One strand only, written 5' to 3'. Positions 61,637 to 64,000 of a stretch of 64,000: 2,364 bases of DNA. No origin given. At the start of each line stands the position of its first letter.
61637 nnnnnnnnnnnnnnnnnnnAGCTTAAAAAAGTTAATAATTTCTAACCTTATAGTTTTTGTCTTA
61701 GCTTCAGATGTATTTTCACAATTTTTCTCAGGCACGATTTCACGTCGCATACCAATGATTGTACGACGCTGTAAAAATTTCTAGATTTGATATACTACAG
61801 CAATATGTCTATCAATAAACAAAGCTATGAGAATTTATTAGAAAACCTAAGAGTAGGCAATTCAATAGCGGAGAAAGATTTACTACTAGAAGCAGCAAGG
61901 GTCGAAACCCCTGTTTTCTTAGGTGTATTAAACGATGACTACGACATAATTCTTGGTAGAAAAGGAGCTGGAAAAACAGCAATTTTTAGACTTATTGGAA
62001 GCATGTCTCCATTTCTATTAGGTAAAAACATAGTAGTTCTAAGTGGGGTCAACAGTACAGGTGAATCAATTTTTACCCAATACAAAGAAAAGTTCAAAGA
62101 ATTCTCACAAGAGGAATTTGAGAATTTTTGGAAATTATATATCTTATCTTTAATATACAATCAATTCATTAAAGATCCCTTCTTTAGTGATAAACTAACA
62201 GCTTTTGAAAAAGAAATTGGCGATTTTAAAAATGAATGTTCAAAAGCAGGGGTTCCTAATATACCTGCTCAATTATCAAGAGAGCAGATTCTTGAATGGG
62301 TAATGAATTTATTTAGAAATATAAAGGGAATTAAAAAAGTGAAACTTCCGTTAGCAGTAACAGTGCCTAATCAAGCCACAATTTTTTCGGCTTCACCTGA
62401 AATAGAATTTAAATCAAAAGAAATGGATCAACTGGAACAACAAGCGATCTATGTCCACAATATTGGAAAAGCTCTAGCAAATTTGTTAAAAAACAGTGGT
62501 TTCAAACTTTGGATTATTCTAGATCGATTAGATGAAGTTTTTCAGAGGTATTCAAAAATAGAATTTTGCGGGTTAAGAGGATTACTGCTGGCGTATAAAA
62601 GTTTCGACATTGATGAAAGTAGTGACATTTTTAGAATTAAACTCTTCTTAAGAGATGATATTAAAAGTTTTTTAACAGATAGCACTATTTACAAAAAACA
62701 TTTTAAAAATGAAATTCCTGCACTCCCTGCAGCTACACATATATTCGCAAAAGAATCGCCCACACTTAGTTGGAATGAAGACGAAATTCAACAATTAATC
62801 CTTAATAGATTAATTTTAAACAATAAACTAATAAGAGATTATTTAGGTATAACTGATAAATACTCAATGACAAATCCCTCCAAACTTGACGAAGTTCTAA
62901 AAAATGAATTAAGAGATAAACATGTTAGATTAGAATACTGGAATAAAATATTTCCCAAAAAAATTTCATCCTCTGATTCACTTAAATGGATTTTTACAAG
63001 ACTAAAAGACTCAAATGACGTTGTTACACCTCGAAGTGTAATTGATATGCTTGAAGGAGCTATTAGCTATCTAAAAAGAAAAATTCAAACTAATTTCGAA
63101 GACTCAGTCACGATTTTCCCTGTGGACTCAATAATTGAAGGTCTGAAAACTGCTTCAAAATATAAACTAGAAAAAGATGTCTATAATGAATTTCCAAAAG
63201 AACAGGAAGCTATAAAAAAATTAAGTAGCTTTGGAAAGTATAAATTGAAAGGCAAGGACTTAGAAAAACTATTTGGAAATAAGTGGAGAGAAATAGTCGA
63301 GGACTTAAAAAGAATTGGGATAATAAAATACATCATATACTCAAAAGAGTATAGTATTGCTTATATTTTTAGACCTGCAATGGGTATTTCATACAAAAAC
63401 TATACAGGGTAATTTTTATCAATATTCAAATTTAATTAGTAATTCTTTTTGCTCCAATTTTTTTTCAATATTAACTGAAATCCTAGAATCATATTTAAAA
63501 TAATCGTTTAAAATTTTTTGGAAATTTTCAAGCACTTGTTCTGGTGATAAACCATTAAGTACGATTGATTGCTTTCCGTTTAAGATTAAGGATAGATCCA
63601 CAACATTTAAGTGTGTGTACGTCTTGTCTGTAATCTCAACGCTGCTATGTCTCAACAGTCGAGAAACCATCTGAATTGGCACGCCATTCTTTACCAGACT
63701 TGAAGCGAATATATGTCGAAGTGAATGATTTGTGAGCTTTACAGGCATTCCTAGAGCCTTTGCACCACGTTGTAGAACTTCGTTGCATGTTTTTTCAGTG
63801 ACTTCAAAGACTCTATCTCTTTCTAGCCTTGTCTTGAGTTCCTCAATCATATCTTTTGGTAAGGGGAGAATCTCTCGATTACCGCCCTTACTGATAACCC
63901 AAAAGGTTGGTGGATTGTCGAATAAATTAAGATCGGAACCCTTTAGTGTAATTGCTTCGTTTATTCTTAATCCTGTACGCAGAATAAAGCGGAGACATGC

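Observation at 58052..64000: Strongly AT-rich terminal island: tRNA-like fragment, SpoVG, three MNMKI genes, CAP-domain membrane protein, P-loop NTPase, integrase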

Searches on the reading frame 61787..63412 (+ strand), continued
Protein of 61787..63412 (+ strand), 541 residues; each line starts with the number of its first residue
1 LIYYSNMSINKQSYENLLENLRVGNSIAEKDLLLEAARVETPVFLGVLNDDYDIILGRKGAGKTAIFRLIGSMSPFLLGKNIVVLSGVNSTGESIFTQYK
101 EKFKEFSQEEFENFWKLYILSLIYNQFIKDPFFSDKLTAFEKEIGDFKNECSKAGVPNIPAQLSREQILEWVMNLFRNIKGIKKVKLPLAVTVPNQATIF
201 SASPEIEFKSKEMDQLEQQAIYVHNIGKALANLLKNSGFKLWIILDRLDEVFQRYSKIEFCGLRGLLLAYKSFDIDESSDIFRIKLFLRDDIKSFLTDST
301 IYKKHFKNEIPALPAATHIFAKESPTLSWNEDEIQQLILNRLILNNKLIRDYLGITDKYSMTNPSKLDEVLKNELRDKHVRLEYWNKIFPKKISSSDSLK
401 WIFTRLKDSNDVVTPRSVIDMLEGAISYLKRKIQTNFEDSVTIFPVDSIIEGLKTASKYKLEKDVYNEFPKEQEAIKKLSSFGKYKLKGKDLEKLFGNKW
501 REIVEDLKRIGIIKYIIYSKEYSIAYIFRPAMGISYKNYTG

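Call 97: search_protein_families(library=padloc, proteins=[L016:16626-17717:-, L016:14413-16623:-, L018:3145-4989:-, L018:5102-5881:-, L013:15982-19569:-, L004:1331-2047:-, L020:11014-11817:-, L020:12969-13709:+, L020:15830-16516:-], max_evalue=0.001)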
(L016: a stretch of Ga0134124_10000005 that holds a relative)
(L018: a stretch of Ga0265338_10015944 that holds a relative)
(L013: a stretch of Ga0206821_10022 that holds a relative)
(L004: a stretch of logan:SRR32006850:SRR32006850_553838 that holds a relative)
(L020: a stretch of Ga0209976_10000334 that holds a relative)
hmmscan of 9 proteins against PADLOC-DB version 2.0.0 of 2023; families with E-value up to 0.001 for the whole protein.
L016:16626-17717:- (363 aa): 6 families
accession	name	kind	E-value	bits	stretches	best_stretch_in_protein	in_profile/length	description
PDLC02196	IetA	-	2.5e-80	268.7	1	42-361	43-369/374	-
PDLC02195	IetA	-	8.8e-76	253.7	1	62-330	76-355/395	-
PDLC04232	IetA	-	2.8e-59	199.2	1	91-311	86-306/330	-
PDLC04231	IetA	-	4.3e-38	129.6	1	102-260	98-256/262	-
PDLC00914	TRIP13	-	3.5e-14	50.9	1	121-295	71-267/302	TRIP13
PDLC00915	TRIP13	-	1.5e-12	45.6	1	96-257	38-217/302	TRIP13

L016:14413-16623:- (736 aa): 7 families
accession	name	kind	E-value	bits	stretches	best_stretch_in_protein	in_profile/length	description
PDLC02197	IetS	-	6.9e-46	154.9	1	39-721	38-733/749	-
PDLC02201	IetS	-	9.8e-33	111.4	1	187-623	175-631/781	-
PDLC02199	IetS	-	6.7e-29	98.6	1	228-724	275-807/826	-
PDLC02202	IetS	-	1.2e-21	74.6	1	272-720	299-760/780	-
PDLC02200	IetS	-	7.4e-16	55.5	1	219-729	219-769/780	-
PDLC04233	IetS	-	9.4e-11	38.5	1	525-722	670-847/855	-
PDLC03014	subtilase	-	3.1e-06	24.9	1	396-526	273-375/391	-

L018:3145-4989:- (614 aa): 135 families (the best 25 are shown)
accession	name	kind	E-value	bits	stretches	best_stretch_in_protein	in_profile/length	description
PDLC04175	HEC-01A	-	2e-26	90.9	1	204-383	172-346/363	-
PDLC02358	Old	-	9.7e-26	88.7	2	304-433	285-423/578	Old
PDLC04176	HEC-01A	-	1.2e-25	88.6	1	1-374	1-349/371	-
PDLC04178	HEC-01A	-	7.2e-25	85.8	1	142-385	128-372/399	-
PDLC00091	GajA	-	3.9e-24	83.4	2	1-93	1-96/627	AAA ATPase domain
PDLC00096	GajA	-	6.7e-22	76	2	305-417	290-409/630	AAA ATPase domain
PDLC00067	GajA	-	8.2e-22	75.4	2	305-535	306-536/604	AAA ATPase domain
PDLC00069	GajA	-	1.2e-21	74.9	2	1-57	1-56/687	AAA ATPase domain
PDLC02979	AriA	-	5e-21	73.9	1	1-346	1-373/373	-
PDLC02915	ATPase-Toprim_I-B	-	7.3e-21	72.6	2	306-409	258-363/623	-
PDLC02980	AriA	-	1.5e-20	72.4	1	26-346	1-303/304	-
PDLC04177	HEC-01A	-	5.4e-20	69.8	1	204-376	205-372/393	-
PDLC00080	GajA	-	8.7e-20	69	2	302-536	290-521/622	AAA ATPase domain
PDLC04182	HEC-01A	-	2.2e-19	67.7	1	193-362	201-367/406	-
PDLC00099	GajA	-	2.9e-19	67.5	2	304-432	299-431/626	AAA ATPase domain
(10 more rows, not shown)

L018:5102-5881:- (259 aa): 0 families

L013:15982-19569:- (1195 aa): 0 families

L004:1331-2047:- (238 aa): 0 families

L020:11014-11817:- (267 aa): 0 families

L020:12969-13709:+ (246 aa): 3 families
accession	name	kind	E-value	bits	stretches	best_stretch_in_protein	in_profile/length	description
PDLC01495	PD_DExK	-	6.9e-24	81.9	1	4-122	3-122/123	"CAS-I,CAS-II,CAS-III,CAS-IV,CAS-V,CAS-VI; associated"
PDLC00745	Effector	-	3.4e-13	47.8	1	4-189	7-200/244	Endonuclease (NucC)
PDLC01051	NucC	-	6e-12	43.8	1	2-170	12-179/243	NucC nuclease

L020:15830-16516:- (228 aa): 0 families

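Call 105: list_cluster_members(proteins=[P0001])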
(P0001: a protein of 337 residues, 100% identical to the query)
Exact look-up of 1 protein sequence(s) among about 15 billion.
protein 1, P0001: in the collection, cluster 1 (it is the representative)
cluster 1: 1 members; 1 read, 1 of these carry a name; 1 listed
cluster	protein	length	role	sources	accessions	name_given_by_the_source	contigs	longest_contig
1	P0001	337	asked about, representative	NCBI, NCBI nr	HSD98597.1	MAG TPA: tyrosine-type recombinase/integrase [Patescibacteria group bacterium] | tyrosine-type recombinase/integrase [Patescibacteria group bacterium]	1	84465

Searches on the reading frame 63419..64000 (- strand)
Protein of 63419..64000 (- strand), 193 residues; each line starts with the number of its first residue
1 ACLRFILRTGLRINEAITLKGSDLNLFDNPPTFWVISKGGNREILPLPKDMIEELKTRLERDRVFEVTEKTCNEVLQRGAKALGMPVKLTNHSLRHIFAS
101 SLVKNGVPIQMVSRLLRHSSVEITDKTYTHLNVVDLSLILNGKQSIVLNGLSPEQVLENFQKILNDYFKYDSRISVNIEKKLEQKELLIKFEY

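Call 9: search_protein_families(library=pfam, proteins=[window:63419-64000:-], max_evalue=0.01)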
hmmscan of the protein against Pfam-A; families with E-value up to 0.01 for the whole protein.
window:63419-64000:- (193 aa): 1 family
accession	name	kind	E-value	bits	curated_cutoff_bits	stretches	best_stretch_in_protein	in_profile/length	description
PF00589.27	Phage_integrase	-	6.6e-21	75.3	27.1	1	2-132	27-169/172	Phage integrase family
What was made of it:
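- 63419..64000 (-): Tyrosine integrase, C-terminal 193 codons. The gene continues to about 64432 beyond the window (337 aa in total). PF00589, E=6.6e-21 (call 9).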
